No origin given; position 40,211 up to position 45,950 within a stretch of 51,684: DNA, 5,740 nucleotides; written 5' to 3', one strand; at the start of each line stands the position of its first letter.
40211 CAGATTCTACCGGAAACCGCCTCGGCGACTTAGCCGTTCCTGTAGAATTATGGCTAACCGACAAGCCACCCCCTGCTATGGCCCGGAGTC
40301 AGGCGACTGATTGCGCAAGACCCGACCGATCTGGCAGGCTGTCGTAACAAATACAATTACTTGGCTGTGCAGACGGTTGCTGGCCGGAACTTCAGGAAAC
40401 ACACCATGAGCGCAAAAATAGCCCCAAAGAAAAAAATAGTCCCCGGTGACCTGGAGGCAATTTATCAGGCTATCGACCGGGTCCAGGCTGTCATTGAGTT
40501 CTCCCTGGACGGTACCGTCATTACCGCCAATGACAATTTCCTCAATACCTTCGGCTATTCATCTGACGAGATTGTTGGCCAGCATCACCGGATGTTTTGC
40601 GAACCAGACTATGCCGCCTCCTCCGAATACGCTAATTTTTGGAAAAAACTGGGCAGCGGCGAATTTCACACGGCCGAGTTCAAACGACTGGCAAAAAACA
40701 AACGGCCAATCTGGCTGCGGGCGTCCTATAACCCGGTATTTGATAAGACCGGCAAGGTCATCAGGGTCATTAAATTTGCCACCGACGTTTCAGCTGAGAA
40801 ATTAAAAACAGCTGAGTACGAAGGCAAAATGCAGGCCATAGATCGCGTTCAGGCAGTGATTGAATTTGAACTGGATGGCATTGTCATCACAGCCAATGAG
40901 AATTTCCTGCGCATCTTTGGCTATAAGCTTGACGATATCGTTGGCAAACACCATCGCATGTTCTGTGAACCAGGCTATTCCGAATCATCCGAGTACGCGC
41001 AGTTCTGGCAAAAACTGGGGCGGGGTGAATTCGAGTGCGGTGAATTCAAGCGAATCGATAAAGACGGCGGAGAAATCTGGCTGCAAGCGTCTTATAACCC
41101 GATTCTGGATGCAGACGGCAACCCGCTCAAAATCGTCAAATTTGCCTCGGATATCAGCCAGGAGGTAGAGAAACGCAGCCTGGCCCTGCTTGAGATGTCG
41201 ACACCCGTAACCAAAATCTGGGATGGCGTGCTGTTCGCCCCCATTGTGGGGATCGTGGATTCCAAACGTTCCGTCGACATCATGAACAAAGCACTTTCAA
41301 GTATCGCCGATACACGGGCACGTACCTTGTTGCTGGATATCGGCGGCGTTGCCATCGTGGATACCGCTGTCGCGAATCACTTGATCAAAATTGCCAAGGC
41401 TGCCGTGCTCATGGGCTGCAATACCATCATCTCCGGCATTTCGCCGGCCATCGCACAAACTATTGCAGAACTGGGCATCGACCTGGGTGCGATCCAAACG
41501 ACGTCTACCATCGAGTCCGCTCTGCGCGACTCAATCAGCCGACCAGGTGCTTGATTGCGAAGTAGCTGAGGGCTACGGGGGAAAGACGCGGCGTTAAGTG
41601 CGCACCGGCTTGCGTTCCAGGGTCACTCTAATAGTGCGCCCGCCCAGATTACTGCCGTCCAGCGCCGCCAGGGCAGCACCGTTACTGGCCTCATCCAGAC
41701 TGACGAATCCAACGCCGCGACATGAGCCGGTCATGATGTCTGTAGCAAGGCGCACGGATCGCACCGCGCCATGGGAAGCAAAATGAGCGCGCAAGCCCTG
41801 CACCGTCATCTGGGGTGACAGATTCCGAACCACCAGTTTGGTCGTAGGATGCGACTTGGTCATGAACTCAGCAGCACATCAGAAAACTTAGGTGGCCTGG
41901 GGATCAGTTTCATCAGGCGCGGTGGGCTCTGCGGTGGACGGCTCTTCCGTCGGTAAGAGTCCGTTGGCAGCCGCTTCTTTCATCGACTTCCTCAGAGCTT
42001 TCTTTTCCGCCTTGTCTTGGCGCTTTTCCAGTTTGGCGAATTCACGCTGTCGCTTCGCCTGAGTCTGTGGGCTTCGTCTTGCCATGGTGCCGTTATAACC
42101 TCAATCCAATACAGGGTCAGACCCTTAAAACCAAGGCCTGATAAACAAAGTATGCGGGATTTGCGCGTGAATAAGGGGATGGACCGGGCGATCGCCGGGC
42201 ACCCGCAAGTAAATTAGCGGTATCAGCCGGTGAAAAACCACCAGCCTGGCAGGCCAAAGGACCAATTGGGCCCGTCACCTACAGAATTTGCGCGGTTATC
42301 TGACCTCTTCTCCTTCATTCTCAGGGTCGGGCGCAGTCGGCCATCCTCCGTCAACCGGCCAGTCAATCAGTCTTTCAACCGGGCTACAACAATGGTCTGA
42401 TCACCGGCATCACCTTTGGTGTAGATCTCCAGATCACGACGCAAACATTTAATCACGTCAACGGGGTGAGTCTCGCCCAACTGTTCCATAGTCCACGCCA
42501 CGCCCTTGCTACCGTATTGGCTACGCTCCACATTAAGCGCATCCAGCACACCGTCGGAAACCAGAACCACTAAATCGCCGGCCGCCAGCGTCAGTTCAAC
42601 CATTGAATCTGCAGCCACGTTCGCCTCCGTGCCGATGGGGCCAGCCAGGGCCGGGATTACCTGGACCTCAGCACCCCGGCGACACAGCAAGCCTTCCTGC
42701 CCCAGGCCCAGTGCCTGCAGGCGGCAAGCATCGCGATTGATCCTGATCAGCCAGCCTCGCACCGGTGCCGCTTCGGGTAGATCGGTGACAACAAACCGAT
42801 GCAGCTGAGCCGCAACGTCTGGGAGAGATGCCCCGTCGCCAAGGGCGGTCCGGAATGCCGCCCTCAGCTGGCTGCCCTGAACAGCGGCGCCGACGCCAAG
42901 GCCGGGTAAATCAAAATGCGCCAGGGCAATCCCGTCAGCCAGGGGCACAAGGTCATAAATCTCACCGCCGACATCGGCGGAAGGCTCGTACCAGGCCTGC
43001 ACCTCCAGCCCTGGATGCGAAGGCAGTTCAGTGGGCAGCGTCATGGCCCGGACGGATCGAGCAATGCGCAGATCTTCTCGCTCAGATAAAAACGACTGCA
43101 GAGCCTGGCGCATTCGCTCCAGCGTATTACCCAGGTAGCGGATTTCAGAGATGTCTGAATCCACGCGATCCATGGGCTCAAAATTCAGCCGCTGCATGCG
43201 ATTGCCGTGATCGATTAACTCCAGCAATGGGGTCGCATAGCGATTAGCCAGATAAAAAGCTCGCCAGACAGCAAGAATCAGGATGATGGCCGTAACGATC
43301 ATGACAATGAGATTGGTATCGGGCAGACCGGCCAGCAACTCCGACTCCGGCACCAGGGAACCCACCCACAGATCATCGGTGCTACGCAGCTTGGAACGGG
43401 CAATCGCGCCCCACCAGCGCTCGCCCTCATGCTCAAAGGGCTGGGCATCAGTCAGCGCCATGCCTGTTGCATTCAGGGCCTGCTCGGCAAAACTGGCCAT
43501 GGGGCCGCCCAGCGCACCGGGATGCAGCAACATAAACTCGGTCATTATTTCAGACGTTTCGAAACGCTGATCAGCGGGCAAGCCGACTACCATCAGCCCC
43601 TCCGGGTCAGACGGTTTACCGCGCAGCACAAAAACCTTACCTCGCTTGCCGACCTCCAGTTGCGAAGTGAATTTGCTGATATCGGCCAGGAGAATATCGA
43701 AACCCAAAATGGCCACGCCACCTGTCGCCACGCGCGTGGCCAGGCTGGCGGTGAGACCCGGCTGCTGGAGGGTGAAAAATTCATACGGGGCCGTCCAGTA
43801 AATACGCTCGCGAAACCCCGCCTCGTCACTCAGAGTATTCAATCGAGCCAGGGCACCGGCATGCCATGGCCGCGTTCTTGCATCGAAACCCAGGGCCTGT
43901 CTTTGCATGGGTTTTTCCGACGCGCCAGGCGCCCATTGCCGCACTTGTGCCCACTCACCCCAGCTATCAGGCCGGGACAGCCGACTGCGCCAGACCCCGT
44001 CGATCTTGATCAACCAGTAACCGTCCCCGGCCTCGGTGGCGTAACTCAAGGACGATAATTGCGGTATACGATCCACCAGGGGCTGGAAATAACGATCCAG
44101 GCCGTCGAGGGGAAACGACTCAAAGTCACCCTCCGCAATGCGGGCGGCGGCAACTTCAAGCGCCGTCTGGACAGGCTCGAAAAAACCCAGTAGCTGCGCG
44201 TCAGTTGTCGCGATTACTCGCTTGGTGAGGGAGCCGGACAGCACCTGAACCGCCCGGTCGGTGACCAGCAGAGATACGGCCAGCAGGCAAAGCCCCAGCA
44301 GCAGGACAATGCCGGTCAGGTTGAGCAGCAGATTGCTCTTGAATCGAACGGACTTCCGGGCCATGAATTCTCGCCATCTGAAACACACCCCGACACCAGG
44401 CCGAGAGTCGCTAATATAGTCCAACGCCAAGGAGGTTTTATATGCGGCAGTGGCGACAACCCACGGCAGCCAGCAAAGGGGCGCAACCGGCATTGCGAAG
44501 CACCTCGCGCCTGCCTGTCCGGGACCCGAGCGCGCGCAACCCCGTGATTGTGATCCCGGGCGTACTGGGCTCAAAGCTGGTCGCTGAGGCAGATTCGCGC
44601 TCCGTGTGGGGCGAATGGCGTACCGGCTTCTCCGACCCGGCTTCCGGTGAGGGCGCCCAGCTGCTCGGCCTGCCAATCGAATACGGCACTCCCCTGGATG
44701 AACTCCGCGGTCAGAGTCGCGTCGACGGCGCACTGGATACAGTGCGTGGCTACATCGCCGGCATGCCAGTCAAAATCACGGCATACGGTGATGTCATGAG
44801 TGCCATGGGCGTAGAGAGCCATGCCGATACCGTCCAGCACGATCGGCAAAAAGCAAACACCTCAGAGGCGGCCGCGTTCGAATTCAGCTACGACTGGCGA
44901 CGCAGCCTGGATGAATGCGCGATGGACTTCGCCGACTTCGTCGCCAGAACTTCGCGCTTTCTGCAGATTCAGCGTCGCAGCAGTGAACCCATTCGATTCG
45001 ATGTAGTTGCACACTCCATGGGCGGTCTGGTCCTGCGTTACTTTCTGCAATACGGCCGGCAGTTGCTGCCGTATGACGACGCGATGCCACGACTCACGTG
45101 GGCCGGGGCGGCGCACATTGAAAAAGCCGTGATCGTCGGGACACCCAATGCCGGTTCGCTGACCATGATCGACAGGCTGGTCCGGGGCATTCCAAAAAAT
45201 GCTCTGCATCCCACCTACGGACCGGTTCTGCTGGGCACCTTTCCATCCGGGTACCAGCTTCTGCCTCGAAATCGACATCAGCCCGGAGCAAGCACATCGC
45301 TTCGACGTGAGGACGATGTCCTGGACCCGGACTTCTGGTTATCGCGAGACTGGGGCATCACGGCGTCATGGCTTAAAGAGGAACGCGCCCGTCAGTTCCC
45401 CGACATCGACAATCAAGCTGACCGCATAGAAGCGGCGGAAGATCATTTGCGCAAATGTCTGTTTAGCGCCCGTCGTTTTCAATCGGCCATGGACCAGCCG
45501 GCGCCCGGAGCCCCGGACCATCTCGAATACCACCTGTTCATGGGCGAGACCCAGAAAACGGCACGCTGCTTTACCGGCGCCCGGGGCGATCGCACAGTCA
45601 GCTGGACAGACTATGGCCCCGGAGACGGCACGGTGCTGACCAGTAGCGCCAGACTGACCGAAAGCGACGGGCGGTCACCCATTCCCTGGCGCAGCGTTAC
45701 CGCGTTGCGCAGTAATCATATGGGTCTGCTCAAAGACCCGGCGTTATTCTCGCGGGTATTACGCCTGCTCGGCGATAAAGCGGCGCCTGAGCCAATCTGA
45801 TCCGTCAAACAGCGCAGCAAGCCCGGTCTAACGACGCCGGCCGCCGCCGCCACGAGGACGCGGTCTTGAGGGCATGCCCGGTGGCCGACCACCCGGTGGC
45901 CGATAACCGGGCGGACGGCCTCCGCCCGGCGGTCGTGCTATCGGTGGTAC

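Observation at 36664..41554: Stressosome-type RsbR/S/T/X module whose output is a hybrid histidine kinase, not a sigma-factor cascade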

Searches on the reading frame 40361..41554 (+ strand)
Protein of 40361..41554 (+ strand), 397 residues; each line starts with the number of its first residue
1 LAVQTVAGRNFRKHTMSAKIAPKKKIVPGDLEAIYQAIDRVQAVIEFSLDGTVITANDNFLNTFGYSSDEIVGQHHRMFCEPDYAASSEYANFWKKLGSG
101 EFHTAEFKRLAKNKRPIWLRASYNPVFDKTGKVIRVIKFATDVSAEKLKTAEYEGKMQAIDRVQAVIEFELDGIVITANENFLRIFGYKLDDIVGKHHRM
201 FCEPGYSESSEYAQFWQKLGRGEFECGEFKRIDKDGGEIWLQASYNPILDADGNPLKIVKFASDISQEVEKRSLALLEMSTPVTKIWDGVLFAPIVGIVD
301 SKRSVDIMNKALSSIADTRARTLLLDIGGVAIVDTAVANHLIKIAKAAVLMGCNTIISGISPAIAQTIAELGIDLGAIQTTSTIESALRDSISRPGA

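Call 3: search_protein_families(library=pfam, proteins=[window:40361-41554:+], max_evalue=0.01)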
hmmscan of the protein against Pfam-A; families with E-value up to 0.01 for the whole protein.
window:40361-41554:+ (397 aa): 6 families
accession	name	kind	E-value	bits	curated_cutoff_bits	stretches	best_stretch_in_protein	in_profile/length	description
PF08447.18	PAS_3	-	5.4e-37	126.4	25.6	2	176-261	2-88/89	PAS fold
PF13426.13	PAS_9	-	8.8e-30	103.5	27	2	49-144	9-102/103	PAS domain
PF08448.16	PAS_4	-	4.9e-25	88.3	23.1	2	42-147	6-109/110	PAS fold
PF00989.32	PAS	-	3.9e-20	72.4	22.6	2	171-265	19-113/113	PAS fold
PF01740.26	STAS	-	4.5e-10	39.7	22.6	1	282-385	2-104/106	STAS domain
PF13188.13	PAS_8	-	9.5e-06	25.8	21.8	0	171-195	17-44/65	PAS domain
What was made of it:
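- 40406..41554 (+): RsbR-like sensor. It has tandem PAS domains (about nt 40484-40801 and 40871-41155), a linker helix and a C-terminal STAS domain (about nt 41132-41536). The ORF is open from TTG 40361, but ATG 40406 is the likely start. Pfam finds PAS_3/PAS_9 twice plus STAS (call 3).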

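Call 4: search_protein_families(library=ncbifam, proteins=[window:40361-41554:+], max_evalue=0.01)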
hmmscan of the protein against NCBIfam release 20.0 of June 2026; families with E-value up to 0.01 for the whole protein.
window:40361-41554:+ (397 aa): 11 families
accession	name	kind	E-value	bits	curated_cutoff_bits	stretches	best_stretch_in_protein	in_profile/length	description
TIGR00229.1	sensory_box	domain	6e-33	113.7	22.9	2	160-270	11-121/126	PAS domain S-box protein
NF052652.1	YtvA_fam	equivalog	6.2e-32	111.1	250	2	173-388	23-243/243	YtvA family blue-light photoreceptor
NF008467.0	PRK11359.1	equivalog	1.1e-19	69.9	857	2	131-274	114-257/800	oxygen-sensing cyclic-di-GMP phosphodiesterase DosP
NF052306.1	BluLightHisKinLov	equivalog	3.8e-14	52.3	450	2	50-147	44-140/334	blue-light-activated histidine kinase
NF010077.0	PRK13559.1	subfamily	1.5e-13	50.4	361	2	172-274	65-166/364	hypothetical protein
NF045675.1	PhdiestaseDibA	equivalog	1.9e-11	43.1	980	1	170-293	95-218/623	phosphodiesterase DibA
TIGR02938.1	nifL_nitrog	equivalog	5.6e-10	38.3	242.45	2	34-148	6-120/494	nitrogen fixation negative regulator NifL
NF010076.0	PRK13557.1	subfamily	2.5e-09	36.1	631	1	50-162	52-165/540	histidine kinase famiy protein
NF008468.0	PRK11360.1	equivalog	7.3e-09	34.5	646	1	42-163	279-393/616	two-component system sensor histidine kinase AtoS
NF052574.1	HisKinEspCMyxo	equivalog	3.7e-06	25.4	1200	0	175-270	310-403/785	serine histidine kinase EspC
NF053781.1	cdiGMPphdstlr2612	equivalog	8.2e-06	23.7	1600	1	41-191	163-309/1268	Tlr1612 family c-di-GMP phosphodiesterase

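Call 31: search_solved_structures(query=window:40361-41554:+, max_evalue=0.001, show_alignments=5)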
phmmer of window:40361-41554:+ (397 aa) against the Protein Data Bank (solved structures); distinct sequences matched with E-value up to 0.001: 59.
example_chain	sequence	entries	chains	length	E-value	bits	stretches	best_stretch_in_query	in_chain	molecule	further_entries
7o0i_B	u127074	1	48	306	2.2e-40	142.2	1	258-392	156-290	Anti-anti-sigma factor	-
7b0u_A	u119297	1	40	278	2e-23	86.3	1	244-390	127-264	RsbR protein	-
9o4r_A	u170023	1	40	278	2.2e-23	86.2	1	245-390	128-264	RsbR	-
9o3o_A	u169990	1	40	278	2.2e-23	86.2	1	245-390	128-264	STAS domain-containing protein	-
9o5l_A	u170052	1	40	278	2.9e-23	85.8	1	245-390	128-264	STAS domain-containing protein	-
6qcm_CD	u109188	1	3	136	7.2e-23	84.5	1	272-390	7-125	RsbR protein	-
9o3z_A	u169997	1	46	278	1.1e-22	83.9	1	245-390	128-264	RsbR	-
9o4h_A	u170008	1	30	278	1.4e-22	83.5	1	245-390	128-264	RsbR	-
6qcm_CB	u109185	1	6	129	1.6e-22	83.4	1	275-391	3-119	RsbR protein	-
6qcm_AB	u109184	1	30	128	2.2e-22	82.9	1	275-391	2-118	RsbR protein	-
2mwg_A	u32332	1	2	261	1.3e-17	67.2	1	171-389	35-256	Blue-light photoreceptor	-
6qcm_AD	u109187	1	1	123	3.3e-15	59.3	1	272-364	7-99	RsbR protein,RsbR protein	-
3ewk_A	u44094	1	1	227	2.2e-14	56.5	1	48-256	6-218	Sensor protein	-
6qcm_A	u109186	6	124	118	2.6e-11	46.5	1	280-389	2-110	RsbS protein | RsbT antagonist protein RsbS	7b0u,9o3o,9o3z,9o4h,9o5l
9o4r_a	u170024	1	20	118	3.7e-11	45.9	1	280-389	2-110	RsbT antagonist protein RsbS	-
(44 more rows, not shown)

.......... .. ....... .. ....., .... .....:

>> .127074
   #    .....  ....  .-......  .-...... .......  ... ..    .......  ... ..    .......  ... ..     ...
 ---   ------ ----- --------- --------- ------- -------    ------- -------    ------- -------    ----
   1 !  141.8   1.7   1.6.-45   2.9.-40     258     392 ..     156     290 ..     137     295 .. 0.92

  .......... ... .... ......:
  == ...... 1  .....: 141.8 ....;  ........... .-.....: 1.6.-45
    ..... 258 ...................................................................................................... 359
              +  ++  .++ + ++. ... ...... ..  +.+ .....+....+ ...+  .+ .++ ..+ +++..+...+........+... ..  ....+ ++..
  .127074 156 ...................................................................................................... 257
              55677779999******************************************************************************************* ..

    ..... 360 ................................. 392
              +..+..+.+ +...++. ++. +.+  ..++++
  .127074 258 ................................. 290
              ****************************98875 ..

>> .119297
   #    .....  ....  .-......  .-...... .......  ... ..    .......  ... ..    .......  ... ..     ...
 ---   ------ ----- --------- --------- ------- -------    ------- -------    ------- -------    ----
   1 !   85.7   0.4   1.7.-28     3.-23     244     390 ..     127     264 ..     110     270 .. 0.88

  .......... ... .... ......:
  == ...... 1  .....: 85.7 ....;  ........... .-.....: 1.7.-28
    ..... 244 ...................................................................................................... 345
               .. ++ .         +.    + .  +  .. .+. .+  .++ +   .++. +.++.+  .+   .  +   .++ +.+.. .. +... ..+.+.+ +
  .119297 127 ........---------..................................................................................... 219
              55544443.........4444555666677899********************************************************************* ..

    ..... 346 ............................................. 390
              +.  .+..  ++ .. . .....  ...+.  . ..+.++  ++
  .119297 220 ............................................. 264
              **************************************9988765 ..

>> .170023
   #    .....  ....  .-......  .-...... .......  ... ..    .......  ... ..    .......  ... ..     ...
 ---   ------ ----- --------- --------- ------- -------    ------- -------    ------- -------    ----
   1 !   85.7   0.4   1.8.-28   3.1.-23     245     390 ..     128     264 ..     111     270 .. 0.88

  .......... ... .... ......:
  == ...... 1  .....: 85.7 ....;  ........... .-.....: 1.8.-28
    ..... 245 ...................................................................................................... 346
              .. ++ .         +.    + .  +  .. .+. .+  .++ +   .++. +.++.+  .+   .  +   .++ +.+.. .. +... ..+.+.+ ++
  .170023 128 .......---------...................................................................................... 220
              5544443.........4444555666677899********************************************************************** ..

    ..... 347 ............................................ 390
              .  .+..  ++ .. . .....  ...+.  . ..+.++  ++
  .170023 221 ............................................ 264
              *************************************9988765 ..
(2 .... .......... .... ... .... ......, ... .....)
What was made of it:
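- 40406..41554 (+): The best PDB match is V. vulnificus RsbR 7o0i_B at 2e-40, including the linker (call 31).
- Closest known: YtvA. Same: The window protein matches NCBIfam YtvA_fam at 6e-32 (call 4) and PDB 2mwg at 1e-17 (call 31).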

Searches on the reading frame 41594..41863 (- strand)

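Call 3: search_protein_families(library=pfam, proteins=[window:41594-41863:-], max_evalue=0.01)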
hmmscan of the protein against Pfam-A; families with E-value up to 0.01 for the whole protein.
window:41594-41863:- (89 aa): 1 family
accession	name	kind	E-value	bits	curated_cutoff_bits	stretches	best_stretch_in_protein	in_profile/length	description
PF00076.28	RRM_1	-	2.6e-13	50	20.7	1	10-79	1-70/70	RNA recognition motif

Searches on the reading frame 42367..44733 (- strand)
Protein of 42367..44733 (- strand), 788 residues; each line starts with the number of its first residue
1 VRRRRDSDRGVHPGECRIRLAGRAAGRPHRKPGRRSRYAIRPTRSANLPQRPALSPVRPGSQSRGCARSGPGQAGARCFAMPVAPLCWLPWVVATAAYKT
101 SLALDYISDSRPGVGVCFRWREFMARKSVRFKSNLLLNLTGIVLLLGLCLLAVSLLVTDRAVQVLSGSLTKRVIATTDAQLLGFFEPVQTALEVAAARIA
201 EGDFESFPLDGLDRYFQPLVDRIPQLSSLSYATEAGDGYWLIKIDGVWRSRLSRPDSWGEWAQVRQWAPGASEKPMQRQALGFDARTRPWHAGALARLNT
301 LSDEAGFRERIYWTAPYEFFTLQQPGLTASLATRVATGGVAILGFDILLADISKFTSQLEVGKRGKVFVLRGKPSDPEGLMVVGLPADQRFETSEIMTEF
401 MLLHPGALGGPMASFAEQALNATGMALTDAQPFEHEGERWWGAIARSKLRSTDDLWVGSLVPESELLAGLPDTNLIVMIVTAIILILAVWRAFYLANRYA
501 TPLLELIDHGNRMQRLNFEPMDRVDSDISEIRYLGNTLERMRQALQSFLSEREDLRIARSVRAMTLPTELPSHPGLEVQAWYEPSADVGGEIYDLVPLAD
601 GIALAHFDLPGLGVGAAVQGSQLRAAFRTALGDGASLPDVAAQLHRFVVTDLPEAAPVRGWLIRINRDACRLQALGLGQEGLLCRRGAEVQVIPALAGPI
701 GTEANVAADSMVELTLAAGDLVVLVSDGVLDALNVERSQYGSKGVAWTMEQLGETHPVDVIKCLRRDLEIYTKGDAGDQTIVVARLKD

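Call 3: search_protein_families(library=pfam, proteins=[window:42367-44733:-], max_evalue=0.01)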
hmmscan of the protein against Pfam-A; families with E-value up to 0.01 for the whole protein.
window:42367-44733:- (788 aa): 1 family
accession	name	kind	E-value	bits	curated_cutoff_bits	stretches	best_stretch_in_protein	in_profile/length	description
PF07228.17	SpoIIE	-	2e-19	70.8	25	1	601-786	4-191/192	Stage II sporulation protein E (SpoIIE)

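Call 4: search_protein_families(library=ncbifam, proteins=[window:42367-44733:-], max_evalue=0.01)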
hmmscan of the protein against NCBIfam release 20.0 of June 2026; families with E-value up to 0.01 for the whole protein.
window:42367-44733:- (788 aa): 2 families
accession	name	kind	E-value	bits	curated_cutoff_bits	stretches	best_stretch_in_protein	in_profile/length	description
TIGR02865.1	spore_II_E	equivalog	1.5e-09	36.5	490.8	1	684-786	663-763/764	stage II sporulation protein E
NF008184.0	PRK10935.1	equivalog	0.0028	16.4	553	1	476-553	153-230/565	nitrate/nitrite two-component system sensor histidine kinase NarQ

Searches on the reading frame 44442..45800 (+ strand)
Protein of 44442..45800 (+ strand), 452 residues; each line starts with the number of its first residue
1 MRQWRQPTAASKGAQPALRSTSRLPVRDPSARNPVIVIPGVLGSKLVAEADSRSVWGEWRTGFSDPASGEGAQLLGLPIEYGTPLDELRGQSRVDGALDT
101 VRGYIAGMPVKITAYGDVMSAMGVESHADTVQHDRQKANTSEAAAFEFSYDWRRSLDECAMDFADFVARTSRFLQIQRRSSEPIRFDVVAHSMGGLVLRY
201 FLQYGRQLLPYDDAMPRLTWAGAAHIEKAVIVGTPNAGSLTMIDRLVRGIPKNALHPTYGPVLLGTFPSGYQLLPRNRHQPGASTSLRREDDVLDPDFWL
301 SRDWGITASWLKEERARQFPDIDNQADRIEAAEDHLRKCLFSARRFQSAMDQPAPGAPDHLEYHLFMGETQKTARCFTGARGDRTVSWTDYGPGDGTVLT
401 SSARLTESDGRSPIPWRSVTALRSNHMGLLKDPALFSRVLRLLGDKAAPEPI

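Call 3: search_protein_families(library=pfam, proteins=[window:44442-45800:+], max_evalue=0.01)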
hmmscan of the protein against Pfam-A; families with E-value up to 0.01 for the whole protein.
window:44442-45800:+ (452 aa): 3 families
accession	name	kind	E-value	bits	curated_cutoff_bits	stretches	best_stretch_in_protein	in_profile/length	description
PF02450.21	LCAT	-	2e-10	40.9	21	1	143-276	85-204/392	Lecithin:cholesterol acyltransferase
PF24096.1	DUF7379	-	1e-05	26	33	1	177-239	63-115/191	Domain of unknown function (DUF7379)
PF07819.20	PGAP1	-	0.0067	16.6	24.3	0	116-206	12-113/233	PGAP1-like alpha/beta domain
